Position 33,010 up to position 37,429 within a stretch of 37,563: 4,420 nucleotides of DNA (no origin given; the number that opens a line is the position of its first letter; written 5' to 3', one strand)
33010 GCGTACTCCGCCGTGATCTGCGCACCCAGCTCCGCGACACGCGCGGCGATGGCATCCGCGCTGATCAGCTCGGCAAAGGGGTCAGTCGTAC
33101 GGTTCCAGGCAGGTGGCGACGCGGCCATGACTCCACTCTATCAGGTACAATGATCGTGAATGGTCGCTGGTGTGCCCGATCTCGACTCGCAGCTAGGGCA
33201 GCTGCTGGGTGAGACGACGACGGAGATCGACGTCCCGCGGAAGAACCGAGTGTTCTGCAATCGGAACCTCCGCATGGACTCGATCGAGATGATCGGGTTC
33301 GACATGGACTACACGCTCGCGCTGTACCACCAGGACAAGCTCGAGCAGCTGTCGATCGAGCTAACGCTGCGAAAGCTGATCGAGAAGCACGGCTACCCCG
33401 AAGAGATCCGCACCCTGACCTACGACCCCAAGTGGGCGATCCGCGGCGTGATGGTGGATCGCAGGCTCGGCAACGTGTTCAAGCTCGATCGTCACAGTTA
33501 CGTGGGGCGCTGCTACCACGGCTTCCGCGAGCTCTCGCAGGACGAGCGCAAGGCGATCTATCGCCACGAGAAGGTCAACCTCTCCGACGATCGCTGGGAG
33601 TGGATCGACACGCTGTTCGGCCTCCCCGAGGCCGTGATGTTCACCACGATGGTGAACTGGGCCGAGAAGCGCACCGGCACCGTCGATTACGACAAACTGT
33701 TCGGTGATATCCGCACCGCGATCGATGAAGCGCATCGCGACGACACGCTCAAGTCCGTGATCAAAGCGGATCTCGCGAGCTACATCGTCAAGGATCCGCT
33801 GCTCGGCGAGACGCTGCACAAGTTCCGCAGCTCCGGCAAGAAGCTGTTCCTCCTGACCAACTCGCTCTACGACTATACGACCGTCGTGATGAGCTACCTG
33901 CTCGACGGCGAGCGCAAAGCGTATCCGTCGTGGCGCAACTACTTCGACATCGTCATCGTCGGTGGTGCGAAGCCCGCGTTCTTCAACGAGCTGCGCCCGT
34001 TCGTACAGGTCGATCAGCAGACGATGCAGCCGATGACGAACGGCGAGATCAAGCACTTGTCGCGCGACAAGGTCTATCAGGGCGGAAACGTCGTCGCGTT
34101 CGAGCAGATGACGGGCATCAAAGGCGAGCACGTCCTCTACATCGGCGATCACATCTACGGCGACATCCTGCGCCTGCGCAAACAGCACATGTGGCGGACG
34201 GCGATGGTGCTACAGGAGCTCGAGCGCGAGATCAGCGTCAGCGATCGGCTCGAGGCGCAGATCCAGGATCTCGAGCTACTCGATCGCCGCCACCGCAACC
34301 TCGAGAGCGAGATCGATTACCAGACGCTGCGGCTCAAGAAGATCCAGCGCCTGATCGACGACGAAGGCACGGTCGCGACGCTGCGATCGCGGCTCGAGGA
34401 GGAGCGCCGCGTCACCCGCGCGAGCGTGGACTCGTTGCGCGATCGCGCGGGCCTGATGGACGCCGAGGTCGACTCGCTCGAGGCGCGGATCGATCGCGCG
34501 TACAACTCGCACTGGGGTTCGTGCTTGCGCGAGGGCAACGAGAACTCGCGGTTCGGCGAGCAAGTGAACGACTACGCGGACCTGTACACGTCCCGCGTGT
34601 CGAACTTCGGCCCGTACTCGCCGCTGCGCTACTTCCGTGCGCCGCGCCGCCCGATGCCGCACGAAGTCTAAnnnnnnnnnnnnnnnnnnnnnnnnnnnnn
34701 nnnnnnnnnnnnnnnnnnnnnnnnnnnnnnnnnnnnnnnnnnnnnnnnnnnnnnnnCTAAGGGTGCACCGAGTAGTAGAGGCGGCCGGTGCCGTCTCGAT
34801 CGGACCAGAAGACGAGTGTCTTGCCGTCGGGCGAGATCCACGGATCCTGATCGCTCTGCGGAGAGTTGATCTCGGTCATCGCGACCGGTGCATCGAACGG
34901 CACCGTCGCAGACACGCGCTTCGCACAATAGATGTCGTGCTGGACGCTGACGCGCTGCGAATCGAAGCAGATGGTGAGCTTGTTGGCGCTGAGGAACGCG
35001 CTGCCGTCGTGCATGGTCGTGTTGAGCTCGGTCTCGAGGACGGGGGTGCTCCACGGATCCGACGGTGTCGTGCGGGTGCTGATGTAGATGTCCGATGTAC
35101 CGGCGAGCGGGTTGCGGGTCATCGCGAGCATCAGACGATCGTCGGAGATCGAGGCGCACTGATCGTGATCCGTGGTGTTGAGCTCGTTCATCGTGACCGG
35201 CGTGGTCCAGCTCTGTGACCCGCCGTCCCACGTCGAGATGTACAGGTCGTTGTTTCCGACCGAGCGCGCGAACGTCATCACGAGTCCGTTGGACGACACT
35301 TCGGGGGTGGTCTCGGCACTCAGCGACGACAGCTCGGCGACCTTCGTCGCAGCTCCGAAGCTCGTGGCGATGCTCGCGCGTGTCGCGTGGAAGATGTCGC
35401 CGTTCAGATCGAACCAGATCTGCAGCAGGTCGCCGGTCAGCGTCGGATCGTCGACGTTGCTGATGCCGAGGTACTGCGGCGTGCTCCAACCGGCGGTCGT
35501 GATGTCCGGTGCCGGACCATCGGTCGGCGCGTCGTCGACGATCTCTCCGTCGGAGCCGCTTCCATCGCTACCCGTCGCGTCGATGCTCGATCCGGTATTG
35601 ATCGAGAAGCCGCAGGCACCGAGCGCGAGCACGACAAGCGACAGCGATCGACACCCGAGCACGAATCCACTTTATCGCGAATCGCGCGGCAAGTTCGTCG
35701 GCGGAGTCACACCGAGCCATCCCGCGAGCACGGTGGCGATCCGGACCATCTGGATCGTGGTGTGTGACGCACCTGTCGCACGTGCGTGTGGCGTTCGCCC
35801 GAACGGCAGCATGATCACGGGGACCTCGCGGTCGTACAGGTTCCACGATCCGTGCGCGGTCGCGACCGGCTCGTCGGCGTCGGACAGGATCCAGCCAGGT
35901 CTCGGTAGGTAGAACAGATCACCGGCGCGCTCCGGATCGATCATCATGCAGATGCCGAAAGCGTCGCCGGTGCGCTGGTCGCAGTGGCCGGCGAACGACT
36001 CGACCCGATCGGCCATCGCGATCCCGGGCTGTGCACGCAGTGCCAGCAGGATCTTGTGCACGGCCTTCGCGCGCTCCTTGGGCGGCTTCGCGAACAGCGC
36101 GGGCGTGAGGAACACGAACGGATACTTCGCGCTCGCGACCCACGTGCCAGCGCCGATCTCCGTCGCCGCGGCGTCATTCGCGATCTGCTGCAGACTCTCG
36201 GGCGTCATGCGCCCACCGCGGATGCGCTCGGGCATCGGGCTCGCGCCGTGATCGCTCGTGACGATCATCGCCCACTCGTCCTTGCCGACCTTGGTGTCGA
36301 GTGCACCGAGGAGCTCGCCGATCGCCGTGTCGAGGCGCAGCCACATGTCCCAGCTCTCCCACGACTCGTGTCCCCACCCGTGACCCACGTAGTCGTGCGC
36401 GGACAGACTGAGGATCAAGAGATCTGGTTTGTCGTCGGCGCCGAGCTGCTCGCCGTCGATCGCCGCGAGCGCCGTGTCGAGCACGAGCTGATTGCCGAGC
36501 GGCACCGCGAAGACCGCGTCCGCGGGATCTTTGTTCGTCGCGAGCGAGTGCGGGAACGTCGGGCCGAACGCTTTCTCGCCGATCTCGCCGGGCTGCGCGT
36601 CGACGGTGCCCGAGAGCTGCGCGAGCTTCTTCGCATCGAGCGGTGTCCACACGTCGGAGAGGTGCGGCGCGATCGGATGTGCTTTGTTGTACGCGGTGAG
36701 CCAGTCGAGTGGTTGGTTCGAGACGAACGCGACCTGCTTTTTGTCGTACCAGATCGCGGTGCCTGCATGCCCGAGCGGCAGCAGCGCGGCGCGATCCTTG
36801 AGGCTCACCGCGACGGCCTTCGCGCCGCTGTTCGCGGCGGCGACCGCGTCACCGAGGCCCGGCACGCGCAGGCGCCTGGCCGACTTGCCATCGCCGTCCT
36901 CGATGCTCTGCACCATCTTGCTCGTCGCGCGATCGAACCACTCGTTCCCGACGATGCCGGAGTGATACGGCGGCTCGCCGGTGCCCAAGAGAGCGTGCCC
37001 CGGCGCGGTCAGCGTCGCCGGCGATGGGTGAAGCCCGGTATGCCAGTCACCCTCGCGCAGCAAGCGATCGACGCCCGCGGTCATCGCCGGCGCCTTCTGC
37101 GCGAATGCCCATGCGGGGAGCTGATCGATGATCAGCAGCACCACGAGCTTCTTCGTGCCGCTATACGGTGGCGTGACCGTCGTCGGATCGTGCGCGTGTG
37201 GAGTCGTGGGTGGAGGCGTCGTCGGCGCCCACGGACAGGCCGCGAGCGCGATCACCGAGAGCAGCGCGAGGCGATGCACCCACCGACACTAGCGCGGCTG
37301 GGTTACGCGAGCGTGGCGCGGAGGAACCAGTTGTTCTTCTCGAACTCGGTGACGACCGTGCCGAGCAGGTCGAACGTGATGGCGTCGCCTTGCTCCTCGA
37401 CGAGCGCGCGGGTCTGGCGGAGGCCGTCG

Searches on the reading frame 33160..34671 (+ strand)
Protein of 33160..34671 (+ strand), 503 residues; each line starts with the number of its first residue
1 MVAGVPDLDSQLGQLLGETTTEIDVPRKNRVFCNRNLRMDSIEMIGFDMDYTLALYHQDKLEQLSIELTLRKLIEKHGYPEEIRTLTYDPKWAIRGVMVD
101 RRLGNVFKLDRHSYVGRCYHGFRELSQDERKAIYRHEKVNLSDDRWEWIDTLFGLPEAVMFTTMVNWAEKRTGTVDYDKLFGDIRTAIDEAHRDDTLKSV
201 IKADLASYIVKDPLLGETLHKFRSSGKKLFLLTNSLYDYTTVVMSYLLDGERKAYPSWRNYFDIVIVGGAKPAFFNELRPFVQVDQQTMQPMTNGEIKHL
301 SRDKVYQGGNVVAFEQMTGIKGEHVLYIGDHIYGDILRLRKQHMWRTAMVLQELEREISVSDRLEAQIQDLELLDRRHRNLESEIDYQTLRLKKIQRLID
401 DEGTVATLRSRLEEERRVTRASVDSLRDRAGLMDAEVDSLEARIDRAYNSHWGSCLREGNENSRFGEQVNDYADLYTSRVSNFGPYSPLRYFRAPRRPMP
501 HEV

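Call 61: search_protein_families(library=pfam, proteins=[window:33160-34671:+], max_evalue=0.001)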
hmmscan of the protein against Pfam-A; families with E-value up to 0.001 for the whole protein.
window:33160-34671:+ (503 aa): 2 families
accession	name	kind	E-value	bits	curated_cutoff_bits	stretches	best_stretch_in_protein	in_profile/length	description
PF05761.20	5_nucleotid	-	5.6e-156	520.5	28.5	1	31-502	1-458/460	5' nucleotidase family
PF00702.32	Hydrolase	-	0.00051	20.9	26.4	0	170-275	54-160/191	haloacid dehalogenase-like hydrolase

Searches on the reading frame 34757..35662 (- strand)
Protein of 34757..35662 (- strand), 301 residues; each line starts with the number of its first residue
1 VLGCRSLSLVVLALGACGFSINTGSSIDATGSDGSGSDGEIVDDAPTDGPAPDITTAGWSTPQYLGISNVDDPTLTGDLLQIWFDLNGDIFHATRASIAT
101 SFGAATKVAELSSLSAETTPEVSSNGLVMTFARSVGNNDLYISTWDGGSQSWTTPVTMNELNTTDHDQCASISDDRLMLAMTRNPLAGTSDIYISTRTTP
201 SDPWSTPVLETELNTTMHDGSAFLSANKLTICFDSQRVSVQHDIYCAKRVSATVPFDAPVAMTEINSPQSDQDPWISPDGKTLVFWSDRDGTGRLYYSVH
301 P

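Call 68: search_protein_families(library=pfam, proteins=[window:34757-35662:-], max_evalue=1)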
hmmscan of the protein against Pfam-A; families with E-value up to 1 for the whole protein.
window:34757-35662:- (301 aa): 1 family
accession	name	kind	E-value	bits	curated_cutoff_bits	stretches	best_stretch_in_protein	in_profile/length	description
PF07676.18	PD40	-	6.1e-13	48.8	20.9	2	265-296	5-37/38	WD40-like Beta Propeller Repeat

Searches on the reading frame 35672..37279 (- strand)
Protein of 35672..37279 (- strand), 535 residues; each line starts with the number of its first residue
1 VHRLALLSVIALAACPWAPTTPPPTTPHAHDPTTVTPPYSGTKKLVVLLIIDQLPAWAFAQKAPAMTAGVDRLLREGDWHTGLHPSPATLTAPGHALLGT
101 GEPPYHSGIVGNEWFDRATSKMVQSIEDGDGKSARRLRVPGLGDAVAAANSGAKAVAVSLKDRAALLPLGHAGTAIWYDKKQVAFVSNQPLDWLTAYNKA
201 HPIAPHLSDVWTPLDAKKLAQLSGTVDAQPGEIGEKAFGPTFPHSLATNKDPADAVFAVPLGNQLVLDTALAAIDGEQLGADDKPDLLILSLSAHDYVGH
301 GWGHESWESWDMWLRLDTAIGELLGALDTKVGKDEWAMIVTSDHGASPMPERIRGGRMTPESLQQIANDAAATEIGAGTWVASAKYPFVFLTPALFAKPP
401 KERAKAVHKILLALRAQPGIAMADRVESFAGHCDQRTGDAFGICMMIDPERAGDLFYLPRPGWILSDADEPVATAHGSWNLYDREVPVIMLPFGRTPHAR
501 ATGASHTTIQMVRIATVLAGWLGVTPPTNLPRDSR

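Call 61: search_protein_families(library=pfam, proteins=[window:35672-37279:-], max_evalue=0.001)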
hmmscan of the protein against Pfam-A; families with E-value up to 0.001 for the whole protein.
window:35672-37279:- (535 aa): 2 families
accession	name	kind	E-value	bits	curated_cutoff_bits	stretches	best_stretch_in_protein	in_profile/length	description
PF01663.27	Phosphodiest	-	6.2e-33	115.2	23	1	46-478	1-341/342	Type I phosphodiesterase / nucleotide pyrophosphatase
PF00884.28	Sulfatase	-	3.2e-06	27.1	25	0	312-367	209-248/301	Sulfatase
